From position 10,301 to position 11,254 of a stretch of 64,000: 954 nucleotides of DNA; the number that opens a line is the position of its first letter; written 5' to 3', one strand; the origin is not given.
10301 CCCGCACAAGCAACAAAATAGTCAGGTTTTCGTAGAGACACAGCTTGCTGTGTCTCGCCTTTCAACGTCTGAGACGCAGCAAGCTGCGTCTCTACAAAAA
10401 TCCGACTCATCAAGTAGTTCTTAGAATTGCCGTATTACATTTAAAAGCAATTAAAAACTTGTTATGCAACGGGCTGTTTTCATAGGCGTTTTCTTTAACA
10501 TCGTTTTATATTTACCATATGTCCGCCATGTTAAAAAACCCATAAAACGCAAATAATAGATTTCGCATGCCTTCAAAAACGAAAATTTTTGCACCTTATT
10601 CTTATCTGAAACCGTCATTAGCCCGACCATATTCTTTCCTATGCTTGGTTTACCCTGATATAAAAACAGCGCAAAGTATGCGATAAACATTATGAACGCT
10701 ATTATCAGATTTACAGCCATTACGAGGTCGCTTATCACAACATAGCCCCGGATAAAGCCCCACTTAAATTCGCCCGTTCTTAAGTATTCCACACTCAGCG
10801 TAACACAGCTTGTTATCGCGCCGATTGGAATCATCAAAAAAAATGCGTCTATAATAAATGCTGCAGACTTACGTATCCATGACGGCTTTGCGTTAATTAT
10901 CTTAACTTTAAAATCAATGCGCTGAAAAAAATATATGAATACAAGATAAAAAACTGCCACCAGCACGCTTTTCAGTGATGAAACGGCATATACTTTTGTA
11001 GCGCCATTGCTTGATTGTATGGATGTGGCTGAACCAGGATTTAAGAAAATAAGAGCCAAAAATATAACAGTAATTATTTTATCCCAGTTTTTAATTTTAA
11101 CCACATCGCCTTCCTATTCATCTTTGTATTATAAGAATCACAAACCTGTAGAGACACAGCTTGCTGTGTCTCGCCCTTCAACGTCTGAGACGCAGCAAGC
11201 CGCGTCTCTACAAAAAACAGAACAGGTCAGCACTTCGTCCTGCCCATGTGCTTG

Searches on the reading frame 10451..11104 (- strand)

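Call 46: search_protein_families(library=pfam, proteins=[window:10451-11104:-], max_evalue=0.01)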
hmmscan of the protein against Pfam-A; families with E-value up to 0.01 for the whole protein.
window:10451-11104:- (217 aa): 1 family
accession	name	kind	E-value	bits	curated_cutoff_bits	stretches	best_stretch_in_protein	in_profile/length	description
PF06271.18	RDD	-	0.00016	22.4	24.1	1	74-169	2-87/137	RDD family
